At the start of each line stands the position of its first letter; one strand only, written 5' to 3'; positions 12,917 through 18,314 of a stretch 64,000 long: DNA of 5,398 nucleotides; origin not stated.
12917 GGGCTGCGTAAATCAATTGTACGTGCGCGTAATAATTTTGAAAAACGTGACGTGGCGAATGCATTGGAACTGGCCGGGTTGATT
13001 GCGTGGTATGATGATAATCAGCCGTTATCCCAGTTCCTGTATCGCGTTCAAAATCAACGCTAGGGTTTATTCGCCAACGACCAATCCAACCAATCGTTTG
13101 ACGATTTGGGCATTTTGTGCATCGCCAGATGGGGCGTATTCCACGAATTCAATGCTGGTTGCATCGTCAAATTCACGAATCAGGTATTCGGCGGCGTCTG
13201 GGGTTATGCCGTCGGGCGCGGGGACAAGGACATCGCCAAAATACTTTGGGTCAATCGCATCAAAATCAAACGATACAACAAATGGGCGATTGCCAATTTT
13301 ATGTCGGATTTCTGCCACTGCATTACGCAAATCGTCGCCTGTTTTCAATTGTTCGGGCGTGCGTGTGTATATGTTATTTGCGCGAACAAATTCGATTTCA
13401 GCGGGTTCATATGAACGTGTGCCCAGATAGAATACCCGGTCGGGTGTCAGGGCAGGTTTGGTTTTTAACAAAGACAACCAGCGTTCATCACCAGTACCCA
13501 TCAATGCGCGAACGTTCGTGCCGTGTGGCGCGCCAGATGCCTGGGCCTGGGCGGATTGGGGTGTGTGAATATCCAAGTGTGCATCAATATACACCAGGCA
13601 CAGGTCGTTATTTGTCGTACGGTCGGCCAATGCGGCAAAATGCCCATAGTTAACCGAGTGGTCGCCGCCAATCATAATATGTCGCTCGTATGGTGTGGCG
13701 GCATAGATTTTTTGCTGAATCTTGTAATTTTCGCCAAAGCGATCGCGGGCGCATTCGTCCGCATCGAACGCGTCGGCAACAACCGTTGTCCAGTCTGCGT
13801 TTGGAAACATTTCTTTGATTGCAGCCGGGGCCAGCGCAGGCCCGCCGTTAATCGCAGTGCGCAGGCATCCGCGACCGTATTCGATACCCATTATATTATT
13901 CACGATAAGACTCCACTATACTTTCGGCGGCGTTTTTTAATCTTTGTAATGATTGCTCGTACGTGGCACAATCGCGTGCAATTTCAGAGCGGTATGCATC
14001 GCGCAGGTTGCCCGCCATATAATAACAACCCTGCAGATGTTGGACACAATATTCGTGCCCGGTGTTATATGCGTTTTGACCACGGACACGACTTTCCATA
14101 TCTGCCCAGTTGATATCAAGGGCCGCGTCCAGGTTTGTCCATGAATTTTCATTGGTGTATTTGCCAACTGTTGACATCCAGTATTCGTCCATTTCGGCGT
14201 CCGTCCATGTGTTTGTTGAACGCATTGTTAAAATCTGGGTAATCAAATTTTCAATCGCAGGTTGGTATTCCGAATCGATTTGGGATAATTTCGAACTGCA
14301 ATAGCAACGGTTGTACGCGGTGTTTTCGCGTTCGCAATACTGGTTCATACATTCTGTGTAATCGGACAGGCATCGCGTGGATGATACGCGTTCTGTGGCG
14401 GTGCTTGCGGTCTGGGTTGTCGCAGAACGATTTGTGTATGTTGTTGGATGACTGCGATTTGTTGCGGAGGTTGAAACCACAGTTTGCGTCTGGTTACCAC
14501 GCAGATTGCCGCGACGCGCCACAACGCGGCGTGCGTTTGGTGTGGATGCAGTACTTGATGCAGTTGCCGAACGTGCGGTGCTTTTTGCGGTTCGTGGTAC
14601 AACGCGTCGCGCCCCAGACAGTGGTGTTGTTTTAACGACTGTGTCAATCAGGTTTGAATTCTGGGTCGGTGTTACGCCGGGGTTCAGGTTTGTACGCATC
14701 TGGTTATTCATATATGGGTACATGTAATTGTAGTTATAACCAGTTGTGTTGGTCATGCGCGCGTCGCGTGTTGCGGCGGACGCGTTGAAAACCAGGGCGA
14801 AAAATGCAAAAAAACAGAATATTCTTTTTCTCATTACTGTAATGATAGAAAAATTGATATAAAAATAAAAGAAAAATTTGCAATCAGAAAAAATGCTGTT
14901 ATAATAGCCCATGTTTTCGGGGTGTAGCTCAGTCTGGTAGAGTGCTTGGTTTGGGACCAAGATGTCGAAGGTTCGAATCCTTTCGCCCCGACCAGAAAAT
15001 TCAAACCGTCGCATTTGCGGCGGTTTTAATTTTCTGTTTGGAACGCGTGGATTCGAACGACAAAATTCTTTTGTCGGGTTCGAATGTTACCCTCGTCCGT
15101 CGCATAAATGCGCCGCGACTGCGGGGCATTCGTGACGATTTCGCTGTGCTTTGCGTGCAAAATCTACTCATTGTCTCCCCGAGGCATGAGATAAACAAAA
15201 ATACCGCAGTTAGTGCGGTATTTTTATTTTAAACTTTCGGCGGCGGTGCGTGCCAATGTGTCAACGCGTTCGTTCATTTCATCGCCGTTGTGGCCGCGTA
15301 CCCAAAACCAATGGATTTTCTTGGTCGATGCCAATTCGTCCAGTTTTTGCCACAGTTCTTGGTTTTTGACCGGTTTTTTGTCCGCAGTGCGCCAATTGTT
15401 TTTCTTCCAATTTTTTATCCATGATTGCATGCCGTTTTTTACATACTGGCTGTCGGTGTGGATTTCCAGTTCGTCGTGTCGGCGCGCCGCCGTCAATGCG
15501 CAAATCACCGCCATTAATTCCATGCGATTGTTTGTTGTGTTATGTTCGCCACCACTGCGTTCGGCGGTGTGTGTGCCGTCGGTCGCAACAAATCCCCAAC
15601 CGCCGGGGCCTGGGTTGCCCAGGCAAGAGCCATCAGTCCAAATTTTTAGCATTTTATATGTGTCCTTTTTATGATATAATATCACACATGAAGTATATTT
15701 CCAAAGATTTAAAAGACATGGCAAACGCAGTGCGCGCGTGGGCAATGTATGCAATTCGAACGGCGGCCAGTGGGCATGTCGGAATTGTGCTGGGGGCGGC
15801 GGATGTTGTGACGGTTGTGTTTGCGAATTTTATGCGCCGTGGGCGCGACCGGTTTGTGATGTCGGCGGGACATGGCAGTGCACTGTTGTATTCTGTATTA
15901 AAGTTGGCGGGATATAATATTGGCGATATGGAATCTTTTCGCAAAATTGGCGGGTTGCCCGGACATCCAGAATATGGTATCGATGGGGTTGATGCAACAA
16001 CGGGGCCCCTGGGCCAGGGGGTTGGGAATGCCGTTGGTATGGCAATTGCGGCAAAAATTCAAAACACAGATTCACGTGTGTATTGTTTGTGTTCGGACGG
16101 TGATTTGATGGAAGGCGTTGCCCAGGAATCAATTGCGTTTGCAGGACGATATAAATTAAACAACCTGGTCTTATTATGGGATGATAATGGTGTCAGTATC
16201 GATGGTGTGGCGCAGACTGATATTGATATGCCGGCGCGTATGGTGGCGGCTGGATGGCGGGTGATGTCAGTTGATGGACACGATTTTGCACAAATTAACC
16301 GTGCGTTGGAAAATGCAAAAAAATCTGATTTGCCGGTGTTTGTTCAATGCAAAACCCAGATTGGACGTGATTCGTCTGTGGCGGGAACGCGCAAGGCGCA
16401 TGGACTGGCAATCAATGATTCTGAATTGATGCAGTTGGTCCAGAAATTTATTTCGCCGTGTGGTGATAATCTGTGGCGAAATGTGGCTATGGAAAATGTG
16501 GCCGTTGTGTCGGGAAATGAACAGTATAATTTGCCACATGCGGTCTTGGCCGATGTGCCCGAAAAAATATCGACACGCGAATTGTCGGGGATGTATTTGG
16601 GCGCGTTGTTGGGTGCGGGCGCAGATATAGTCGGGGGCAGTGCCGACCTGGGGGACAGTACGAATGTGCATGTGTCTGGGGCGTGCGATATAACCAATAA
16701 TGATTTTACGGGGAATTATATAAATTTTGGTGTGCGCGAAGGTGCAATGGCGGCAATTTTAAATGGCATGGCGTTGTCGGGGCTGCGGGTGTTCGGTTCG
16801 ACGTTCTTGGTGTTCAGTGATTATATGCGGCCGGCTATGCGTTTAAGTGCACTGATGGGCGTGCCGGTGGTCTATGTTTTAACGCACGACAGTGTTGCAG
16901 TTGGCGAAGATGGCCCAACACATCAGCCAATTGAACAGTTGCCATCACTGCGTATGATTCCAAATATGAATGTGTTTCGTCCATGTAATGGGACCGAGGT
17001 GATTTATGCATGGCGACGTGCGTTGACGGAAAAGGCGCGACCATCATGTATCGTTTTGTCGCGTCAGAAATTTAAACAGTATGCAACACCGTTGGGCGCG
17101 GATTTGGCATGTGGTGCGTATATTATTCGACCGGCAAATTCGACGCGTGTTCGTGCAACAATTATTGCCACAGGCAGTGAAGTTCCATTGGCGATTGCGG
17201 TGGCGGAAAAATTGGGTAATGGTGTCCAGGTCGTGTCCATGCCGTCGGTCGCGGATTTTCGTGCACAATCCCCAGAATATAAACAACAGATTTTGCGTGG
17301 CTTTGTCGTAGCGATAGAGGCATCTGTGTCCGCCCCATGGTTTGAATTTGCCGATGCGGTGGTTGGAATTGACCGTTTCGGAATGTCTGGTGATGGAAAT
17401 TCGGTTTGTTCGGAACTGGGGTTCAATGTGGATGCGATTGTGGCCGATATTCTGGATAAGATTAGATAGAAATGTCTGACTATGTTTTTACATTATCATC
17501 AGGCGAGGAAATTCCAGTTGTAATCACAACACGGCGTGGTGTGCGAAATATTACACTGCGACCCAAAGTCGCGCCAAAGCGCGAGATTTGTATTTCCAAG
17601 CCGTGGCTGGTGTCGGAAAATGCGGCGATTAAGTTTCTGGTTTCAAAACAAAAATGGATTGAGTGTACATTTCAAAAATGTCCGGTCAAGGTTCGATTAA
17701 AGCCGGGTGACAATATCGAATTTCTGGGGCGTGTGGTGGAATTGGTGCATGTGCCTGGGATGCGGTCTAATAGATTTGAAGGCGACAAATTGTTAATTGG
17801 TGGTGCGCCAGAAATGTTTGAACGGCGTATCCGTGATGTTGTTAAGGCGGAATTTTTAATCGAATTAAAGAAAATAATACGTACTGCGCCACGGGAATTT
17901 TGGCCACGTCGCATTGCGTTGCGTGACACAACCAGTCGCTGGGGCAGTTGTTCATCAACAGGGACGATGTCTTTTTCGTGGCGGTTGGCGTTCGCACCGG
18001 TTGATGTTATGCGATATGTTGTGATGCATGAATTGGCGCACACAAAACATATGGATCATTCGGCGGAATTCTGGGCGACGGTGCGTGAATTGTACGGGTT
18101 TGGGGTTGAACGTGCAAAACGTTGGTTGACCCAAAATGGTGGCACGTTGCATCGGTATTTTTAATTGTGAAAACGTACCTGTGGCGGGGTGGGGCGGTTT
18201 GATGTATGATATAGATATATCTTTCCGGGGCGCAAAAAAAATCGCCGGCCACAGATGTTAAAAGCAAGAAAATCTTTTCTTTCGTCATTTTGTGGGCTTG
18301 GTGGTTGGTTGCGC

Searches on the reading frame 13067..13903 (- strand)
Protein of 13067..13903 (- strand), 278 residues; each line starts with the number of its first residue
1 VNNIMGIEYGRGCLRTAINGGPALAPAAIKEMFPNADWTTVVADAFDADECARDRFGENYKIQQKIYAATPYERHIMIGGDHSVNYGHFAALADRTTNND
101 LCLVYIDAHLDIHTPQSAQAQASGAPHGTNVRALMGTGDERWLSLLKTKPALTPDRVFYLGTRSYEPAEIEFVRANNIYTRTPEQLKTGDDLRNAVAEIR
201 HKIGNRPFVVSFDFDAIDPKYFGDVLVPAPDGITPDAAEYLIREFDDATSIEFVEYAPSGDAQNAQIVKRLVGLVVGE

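Call 67: search_protein_families(library=pfam, proteins=[window:13067-13903:-], max_evalue=0.001)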
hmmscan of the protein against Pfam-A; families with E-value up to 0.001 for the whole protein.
window:13067-13903:- (278 aa): 1 family
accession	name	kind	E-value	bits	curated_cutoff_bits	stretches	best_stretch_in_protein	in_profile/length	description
PF00491.26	Arginase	-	6.5e-35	121.4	22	1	17-264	15-263/280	Arginase family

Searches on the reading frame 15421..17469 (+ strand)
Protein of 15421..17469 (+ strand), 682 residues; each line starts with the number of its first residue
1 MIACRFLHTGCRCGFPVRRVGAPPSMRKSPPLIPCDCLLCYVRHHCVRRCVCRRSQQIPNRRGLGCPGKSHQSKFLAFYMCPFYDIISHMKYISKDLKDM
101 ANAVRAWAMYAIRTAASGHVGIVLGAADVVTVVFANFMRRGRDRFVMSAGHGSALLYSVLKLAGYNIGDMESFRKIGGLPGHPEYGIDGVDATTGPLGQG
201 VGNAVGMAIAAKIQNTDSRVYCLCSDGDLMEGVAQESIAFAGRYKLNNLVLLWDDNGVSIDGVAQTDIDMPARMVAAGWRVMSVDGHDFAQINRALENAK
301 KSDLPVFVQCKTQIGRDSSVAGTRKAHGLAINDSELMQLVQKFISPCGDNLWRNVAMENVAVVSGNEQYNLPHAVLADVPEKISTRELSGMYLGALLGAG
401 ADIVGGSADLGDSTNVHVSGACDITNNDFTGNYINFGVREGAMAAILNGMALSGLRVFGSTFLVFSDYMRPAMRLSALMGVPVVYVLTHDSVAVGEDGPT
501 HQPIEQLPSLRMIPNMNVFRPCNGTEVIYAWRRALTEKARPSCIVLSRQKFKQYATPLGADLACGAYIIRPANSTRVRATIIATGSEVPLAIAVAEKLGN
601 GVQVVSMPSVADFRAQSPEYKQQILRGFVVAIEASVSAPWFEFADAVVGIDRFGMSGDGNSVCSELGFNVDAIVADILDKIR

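Call 67: search_protein_families(library=pfam, proteins=[window:15421-17469:+], max_evalue=0.001)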
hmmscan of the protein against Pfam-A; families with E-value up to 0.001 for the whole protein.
window:15421-17469:+ (682 aa): 7 families
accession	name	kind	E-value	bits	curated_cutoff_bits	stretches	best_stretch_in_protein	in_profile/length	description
PF00456.26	Transketolase_N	-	1.2e-68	232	22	1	98-343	3-275/334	Transketolase, thiamine diphosphate binding domain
PF02779.29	Transket_pyr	-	1.9e-52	177.9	27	1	382-551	2-172/174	Transketolase, pyrimidine binding domain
PF22613.1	Transketolase_C_1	-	2.3e-24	86.2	27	1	565-669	1-113/113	Transketolase-like TK C-terminal domain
PF13292.11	DXP_synthase_N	-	3.5e-17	63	21.2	1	94-261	15-176/274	1-deoxy-D-xylulose-5-phosphate synthase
PF02775.26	TPP_enzyme_C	-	5.2e-09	36.5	21.9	1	200-310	29-151/151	Thiamine pyrophosphate enzyme, C-terminal TPP binding domain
PF00676.26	E1_dh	-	0.00011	21.7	22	1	194-301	100-209/300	Dehydrogenase E1 component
PF02780.25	Transketolase_C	-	0.00019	21.8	25.9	1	578-616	11-52/124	Transketolase, C-terminal domain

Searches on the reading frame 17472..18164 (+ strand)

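Call 67: search_protein_families(library=pfam, proteins=[window:17472-18164:+], max_evalue=0.001)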
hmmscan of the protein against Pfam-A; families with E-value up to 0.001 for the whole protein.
window:17472-18164:+ (230 aa): 2 families
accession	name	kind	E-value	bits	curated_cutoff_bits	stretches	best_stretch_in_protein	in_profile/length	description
PF01863.23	YgjP-like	-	2.2e-37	129.6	26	1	30-221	4-206/207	YgjP-like, metallopeptidase domain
PF08325.16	WLM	-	8.1e-05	23.2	26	1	174-208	77-111/190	WLM domain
